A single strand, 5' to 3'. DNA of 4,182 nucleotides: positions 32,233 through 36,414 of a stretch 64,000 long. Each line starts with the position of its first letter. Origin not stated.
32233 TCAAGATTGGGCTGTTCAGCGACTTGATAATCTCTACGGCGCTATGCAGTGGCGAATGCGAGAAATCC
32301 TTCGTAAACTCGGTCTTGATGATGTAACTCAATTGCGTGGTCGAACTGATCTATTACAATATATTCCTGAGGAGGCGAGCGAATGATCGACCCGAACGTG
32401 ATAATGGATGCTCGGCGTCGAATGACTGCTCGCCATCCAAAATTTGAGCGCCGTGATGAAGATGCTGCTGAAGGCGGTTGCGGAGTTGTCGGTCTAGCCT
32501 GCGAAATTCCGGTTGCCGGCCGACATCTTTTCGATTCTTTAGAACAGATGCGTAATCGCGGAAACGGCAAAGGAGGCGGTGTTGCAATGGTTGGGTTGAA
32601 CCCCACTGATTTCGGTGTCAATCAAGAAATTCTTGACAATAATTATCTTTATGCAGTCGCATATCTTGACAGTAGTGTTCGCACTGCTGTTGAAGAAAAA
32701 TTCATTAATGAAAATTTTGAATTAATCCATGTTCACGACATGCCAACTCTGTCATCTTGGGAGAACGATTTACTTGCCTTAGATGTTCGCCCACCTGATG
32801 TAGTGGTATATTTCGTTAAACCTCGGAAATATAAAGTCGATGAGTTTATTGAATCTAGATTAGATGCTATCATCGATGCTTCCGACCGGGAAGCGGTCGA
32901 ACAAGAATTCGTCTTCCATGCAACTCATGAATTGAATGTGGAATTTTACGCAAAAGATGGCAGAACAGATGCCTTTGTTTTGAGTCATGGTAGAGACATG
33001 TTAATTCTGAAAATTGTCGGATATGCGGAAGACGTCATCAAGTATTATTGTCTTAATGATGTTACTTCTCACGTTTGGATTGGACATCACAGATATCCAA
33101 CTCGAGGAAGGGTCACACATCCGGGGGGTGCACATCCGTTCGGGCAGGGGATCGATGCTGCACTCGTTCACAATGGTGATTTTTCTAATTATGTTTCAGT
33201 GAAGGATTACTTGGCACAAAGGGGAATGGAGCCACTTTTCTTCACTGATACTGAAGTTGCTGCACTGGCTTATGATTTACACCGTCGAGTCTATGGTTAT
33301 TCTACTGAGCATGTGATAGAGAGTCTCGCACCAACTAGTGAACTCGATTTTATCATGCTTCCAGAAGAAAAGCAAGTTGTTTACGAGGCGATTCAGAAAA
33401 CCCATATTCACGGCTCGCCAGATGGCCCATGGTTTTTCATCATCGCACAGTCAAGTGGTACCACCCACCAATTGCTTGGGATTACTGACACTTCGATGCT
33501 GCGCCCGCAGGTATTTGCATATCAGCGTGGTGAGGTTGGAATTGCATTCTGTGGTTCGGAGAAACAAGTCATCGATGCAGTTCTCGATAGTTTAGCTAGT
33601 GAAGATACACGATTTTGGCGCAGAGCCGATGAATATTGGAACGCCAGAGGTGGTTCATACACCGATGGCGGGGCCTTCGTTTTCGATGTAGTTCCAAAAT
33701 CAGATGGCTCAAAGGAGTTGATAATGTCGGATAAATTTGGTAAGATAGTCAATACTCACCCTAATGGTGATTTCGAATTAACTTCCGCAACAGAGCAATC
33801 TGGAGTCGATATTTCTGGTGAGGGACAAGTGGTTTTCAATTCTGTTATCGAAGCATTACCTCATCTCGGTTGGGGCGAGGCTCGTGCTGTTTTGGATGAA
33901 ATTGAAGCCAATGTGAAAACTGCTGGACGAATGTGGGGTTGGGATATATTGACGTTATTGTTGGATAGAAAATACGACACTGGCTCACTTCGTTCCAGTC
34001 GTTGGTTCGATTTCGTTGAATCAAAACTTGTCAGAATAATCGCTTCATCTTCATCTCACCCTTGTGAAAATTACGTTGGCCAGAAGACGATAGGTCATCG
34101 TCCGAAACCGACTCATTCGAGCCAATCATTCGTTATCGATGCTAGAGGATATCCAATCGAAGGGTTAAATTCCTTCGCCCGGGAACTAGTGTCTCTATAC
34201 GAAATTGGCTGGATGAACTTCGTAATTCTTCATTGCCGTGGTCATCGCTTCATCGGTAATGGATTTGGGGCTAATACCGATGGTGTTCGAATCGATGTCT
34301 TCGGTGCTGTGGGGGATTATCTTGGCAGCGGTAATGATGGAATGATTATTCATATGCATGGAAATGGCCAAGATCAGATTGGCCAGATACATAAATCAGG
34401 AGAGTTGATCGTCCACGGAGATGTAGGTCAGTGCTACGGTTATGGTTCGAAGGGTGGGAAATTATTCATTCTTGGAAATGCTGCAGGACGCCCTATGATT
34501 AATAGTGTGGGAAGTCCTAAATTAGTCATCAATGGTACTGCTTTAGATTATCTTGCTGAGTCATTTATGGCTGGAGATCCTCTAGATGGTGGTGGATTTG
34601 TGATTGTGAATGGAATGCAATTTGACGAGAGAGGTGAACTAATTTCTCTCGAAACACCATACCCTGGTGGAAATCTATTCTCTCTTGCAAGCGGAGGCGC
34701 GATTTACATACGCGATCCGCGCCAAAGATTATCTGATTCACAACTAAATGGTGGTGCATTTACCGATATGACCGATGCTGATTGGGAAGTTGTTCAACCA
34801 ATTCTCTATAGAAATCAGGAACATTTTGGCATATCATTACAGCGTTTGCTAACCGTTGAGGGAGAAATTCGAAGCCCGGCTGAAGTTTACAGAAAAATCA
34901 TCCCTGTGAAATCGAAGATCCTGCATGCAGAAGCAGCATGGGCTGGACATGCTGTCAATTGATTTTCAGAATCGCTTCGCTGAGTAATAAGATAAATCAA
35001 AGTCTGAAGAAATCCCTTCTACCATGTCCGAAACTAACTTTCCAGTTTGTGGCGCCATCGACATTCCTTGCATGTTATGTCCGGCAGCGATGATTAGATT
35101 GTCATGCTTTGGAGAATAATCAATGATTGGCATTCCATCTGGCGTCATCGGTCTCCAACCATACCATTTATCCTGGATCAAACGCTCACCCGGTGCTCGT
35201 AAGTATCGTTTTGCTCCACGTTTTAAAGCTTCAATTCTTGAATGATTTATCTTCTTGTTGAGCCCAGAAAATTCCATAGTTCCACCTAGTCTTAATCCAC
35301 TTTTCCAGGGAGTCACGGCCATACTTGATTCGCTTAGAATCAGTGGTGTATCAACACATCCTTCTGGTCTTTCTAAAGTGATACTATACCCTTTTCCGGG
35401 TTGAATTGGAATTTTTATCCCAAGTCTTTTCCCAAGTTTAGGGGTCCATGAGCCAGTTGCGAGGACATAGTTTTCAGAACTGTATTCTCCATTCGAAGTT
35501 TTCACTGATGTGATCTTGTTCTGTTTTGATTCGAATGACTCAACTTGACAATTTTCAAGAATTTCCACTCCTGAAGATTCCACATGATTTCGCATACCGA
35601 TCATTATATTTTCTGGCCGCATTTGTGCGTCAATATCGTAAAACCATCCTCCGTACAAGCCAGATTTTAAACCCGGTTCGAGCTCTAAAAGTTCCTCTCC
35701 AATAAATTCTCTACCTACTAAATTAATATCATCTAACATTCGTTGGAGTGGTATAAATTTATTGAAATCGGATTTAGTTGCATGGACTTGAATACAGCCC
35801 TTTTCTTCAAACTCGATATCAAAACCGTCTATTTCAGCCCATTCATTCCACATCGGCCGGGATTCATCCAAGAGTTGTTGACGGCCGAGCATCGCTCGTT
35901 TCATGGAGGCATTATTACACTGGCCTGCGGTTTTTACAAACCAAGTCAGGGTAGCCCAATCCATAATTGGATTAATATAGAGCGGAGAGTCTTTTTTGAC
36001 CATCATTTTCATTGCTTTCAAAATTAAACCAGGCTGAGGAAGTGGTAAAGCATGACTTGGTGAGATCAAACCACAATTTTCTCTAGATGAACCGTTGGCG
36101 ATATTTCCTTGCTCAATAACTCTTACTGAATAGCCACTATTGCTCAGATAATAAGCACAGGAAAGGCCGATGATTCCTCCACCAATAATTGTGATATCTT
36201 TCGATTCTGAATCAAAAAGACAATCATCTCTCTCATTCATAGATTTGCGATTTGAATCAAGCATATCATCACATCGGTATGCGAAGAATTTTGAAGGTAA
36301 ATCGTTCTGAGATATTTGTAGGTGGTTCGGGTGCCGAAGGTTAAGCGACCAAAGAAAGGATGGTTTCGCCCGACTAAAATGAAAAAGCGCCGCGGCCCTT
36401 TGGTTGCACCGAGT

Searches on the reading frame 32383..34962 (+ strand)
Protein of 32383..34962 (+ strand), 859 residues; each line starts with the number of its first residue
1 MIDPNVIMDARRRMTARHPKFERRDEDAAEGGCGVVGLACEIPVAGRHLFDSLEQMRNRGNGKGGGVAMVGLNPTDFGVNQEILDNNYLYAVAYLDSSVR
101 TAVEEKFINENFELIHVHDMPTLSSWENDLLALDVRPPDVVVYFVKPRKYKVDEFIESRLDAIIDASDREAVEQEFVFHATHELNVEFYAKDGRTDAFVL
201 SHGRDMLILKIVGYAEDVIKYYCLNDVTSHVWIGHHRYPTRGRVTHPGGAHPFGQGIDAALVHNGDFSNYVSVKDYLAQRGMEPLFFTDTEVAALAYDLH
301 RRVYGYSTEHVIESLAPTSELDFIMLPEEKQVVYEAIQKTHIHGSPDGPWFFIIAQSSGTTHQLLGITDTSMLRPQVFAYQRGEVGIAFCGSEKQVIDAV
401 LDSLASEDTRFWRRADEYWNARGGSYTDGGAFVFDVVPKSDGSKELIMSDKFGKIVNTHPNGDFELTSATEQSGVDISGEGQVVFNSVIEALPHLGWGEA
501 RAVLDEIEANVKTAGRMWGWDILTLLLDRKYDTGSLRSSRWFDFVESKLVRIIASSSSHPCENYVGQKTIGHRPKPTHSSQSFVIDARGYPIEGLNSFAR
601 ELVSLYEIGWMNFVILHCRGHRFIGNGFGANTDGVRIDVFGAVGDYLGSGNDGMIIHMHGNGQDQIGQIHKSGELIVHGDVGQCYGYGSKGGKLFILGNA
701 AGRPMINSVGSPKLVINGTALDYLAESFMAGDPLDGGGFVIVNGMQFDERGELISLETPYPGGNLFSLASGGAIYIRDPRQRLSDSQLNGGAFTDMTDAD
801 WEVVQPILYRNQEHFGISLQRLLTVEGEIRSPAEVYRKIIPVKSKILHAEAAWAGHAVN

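Call 15: search_protein_families(library=pfam, proteins=[window:32383-34962:+], max_evalue=0.00001)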
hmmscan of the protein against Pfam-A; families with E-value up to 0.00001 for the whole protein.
window:32383-34962:+ (859 aa): 2 families
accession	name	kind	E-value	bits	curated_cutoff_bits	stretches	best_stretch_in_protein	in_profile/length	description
PF01493.24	GXGXG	-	6e-09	36.1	32.5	1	630-785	27-171/190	GXGXG motif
PF13522.11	GATase_6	-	4.8e-08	33.5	27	1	228-315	9-88/130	Glutamine amidotransferase domain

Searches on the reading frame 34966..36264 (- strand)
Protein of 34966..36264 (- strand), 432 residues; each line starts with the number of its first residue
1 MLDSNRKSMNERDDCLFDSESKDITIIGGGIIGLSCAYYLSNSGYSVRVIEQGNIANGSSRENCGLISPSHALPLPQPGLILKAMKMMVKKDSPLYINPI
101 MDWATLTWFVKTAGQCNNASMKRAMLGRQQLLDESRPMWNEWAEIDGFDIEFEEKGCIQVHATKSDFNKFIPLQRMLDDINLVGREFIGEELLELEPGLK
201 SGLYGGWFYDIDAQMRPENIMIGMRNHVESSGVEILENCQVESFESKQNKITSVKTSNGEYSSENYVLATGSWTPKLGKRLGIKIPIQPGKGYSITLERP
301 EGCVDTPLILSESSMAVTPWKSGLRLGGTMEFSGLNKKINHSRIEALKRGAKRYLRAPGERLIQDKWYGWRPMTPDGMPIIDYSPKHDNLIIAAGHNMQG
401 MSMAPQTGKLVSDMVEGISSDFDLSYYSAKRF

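Call 16: search_protein_families(library=pfam, proteins=[window:34966-36264:-], max_evalue=0.00001)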
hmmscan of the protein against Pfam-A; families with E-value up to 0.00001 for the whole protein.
window:34966-36264:- (432 aa): 6 families
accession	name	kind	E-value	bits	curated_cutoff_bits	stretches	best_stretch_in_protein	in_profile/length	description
PF01266.30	DAO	-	4e-72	244.1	27.9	1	23-414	1-353/353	FAD dependent oxidoreductase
PF07992.20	Pyr_redox_2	-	3.9e-10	40.1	26.1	0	17-54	138-175/291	Pyridine nucleotide-disulphide oxidoreductase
PF00070.33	Pyr_redox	-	1.5e-09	38.7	22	0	24-53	2-31/82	Pyridine nucleotide-disulphide oxidoreductase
PF13738.12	Pyr_redox_3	-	1.9e-09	37.7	30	0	26-57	2-34/305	Pyridine nucleotide-disulphide oxidoreductase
PF03486.20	HI0933_like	-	5.6e-09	36.3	50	0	217-279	108-172/244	HI0933-like protein Rossmann domain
PF13450.12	NAD_binding_8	-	8.2e-08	32.9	21.9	1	26-59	1-34/68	NAD(P)-binding Rossmann-like domain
